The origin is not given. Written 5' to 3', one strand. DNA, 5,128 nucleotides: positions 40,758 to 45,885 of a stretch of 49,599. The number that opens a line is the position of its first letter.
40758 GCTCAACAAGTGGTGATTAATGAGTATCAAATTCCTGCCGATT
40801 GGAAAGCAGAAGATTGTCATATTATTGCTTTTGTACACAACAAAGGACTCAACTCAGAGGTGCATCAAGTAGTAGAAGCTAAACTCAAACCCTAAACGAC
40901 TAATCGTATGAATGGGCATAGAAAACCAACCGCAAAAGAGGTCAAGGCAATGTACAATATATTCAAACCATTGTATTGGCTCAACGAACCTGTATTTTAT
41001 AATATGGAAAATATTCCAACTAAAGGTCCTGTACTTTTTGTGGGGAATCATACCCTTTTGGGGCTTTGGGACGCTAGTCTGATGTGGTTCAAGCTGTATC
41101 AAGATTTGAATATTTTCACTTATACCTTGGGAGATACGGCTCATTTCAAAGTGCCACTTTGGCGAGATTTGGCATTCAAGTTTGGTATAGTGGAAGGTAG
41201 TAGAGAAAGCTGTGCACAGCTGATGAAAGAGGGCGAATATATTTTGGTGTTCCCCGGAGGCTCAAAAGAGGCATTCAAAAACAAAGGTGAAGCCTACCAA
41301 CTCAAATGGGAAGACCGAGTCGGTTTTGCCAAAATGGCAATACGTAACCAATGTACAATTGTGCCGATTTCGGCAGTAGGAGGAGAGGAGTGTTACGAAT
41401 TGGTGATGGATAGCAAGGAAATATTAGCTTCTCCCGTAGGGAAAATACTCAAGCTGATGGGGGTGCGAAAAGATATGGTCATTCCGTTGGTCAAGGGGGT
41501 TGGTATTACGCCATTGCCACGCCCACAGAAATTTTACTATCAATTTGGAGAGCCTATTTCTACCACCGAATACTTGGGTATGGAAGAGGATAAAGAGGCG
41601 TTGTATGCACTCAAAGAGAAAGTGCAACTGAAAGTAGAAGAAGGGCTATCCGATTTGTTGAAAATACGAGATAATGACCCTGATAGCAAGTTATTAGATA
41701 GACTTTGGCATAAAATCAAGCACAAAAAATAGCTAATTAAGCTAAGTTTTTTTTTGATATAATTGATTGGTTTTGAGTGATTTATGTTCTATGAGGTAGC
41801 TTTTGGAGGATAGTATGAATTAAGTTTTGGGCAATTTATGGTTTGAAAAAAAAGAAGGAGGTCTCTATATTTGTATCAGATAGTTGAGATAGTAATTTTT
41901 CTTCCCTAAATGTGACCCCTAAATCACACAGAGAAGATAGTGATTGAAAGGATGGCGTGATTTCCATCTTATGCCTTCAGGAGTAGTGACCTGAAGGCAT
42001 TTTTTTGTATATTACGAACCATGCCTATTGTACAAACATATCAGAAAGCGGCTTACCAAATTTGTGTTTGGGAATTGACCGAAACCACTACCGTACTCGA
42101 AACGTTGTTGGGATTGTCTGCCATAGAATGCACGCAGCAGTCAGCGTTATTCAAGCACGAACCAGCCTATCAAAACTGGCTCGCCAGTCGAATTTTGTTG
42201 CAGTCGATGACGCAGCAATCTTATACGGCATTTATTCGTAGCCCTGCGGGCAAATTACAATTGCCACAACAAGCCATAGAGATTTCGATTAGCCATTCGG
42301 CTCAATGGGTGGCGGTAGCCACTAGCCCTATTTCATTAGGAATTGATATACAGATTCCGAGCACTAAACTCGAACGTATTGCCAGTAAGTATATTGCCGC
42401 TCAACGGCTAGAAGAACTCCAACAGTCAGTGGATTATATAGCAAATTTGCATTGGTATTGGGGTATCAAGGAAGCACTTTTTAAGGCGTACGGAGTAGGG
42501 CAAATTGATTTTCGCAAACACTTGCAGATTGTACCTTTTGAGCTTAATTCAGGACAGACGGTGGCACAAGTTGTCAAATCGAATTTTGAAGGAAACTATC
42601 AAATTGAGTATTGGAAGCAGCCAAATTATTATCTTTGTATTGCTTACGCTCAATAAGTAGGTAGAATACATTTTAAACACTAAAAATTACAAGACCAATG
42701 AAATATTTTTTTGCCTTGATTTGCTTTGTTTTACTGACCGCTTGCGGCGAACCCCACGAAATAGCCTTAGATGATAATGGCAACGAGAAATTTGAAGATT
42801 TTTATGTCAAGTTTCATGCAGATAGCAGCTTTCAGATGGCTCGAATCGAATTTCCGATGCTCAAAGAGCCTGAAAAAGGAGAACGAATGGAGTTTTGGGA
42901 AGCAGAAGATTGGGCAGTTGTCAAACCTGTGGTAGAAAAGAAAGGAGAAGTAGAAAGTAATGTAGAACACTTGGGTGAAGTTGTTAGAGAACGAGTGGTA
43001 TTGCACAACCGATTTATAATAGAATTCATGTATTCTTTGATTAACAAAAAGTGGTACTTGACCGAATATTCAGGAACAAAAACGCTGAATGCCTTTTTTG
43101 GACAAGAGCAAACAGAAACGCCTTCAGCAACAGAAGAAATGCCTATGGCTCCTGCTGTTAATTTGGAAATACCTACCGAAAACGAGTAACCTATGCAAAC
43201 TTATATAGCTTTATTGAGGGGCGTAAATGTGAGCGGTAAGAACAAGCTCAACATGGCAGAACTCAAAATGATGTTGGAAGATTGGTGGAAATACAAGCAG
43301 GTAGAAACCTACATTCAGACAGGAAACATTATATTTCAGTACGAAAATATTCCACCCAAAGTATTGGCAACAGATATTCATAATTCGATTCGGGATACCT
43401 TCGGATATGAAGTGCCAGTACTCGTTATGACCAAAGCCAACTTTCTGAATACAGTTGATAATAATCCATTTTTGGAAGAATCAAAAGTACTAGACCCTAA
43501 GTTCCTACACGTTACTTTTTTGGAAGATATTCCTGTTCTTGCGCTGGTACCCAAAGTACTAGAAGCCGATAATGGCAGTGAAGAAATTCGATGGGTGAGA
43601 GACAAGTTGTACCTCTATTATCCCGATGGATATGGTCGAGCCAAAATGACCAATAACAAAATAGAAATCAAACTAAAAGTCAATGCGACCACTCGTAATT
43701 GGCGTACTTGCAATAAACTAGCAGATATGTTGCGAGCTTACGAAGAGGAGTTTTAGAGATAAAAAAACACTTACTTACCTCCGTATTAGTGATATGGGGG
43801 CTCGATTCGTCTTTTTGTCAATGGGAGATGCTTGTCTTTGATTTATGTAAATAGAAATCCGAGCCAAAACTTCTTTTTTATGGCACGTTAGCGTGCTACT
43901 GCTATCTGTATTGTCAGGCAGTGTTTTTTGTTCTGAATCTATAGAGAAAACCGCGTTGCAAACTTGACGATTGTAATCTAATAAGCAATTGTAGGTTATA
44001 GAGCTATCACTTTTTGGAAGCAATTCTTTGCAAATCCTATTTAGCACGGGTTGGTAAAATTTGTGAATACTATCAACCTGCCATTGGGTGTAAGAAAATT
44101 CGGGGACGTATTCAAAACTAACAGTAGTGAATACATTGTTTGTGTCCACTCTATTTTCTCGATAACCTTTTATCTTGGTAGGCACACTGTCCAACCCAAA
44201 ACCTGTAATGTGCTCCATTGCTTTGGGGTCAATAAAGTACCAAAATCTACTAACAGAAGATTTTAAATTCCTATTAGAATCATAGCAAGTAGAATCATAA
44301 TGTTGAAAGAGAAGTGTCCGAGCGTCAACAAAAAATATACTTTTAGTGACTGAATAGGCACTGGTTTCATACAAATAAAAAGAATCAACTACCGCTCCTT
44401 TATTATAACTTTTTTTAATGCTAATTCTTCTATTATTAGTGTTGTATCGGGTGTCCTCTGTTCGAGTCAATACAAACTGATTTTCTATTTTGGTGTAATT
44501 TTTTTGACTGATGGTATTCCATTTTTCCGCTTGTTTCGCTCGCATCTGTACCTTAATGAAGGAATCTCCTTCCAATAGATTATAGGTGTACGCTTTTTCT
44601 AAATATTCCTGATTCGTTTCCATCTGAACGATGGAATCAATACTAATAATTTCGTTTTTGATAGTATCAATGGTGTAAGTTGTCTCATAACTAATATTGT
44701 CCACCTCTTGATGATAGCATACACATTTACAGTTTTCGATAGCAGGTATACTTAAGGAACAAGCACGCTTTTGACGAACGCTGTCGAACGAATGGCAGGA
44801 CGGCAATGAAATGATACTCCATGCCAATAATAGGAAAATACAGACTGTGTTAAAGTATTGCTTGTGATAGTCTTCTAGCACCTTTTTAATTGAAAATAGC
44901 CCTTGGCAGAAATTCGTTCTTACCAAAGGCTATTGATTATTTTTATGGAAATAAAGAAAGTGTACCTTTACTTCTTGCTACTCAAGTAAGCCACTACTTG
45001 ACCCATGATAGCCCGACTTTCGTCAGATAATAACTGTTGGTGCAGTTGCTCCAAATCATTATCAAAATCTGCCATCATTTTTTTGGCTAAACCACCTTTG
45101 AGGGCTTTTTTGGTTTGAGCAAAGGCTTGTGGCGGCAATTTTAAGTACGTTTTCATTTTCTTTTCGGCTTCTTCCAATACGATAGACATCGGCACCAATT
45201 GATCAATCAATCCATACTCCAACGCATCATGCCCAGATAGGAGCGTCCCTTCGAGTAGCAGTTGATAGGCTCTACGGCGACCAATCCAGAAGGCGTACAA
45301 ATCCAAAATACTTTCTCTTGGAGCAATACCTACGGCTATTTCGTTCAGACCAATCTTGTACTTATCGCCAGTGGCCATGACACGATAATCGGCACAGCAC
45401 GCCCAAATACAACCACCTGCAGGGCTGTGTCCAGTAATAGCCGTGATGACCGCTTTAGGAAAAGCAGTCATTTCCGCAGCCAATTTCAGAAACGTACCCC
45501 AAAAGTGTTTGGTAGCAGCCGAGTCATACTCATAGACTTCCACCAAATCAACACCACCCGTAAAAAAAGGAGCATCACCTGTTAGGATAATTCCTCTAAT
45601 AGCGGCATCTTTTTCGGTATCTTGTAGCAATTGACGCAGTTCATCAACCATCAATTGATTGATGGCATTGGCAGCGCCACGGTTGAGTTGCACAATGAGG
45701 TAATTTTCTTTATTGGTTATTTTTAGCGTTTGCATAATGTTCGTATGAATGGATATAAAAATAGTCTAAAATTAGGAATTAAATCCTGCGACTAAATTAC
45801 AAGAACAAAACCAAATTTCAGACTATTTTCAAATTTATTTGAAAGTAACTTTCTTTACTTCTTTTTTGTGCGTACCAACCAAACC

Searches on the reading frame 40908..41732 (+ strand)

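Call 41: search_protein_families(library=pfam, proteins=[window:40908-41732:+])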
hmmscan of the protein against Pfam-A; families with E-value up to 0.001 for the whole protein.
window:40908-41732:+ (274 aa): 2 families
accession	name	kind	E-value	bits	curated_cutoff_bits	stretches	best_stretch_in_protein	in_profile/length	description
PF01553.26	Acyltransferase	-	4.1e-16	59.4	23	1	30-155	4-130/132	Acyltransferase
PF03982.18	DAGAT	-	2.3e-13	50.2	22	1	70-220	100-254/297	Diacylglycerol acyltransferase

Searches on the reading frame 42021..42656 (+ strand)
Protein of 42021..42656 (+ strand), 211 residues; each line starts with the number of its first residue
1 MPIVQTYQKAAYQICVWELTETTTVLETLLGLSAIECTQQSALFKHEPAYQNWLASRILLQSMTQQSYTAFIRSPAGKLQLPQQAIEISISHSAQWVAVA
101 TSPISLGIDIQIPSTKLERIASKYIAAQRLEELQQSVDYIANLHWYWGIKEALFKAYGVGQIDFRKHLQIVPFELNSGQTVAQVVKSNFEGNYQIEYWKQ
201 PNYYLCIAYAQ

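Call 41: search_protein_families(library=pfam, proteins=[window:42021-42656:+])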
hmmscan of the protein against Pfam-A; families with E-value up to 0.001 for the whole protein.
window:42021-42656:+ (211 aa): 1 family
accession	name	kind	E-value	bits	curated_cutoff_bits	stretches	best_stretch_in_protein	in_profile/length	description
PF01648.25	ACPS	-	5.2e-08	33.4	25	1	105-205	1-108/111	4'-phosphopantetheinyl transferase superfamily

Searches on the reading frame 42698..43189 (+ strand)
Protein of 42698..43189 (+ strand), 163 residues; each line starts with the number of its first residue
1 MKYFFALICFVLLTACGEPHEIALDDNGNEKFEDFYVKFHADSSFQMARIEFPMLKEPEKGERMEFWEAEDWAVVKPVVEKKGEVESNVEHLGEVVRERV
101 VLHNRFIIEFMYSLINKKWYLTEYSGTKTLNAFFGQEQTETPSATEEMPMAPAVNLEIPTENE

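Call 41: search_protein_families(library=pfam, proteins=[window:42698-43189:+])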
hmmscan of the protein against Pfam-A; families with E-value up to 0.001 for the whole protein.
window:42698-43189:+ (163 aa): 1 family
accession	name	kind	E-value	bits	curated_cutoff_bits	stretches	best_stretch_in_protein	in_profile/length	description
PF14254.12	DUF4348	-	1.5e-07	31.5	27.2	1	26-126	7-116/230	Domain of unknown function (DUF4348)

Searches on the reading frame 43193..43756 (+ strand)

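Call 41: search_protein_families(library=pfam, proteins=[window:43193-43756:+])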
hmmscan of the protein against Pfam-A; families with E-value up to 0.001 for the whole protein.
window:43193-43756:+ (187 aa): 1 family
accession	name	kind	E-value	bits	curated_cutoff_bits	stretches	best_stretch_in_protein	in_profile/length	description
PF08002.16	DUF1697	-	7.4e-38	130.5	24.4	1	1-140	1-137/137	Protein of unknown function (DUF1697)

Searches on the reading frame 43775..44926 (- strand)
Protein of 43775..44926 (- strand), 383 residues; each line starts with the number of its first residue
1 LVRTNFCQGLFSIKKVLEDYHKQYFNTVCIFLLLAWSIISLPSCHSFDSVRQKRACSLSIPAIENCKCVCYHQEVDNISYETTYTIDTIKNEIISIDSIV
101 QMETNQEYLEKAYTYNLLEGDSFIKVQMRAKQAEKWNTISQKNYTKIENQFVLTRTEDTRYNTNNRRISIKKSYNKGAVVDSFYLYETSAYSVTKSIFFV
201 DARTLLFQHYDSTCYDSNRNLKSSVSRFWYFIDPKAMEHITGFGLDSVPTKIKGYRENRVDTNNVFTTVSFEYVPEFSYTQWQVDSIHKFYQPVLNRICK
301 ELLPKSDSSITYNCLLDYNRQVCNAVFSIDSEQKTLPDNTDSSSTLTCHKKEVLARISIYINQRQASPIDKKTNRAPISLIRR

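Call 41: search_protein_families(library=pfam, proteins=[window:43775-44926:-])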
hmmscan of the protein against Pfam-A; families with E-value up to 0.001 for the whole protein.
window:43775-44926:- (383 aa): 1 family
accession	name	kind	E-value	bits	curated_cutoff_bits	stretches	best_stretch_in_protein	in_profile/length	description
PF15294.11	Leu_zip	-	6e-05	23.1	28.2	1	70-157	16-96/275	Leucine zipper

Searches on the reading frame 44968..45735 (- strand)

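Call 41: search_protein_families(library=pfam, proteins=[window:44968-45735:-])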
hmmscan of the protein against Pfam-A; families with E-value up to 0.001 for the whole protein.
window:44968-45735:- (255 aa): 2 families
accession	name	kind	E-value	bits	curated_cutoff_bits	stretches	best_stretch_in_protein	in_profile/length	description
PF00378.25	ECH_1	-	7.4e-44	150.4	27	1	10-241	4-234/251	Enoyl-CoA hydratase/isomerase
PF16113.10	ECH_2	-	3.1e-16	60.2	27.2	1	14-211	3-201/335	Enoyl-CoA hydratase/isomerase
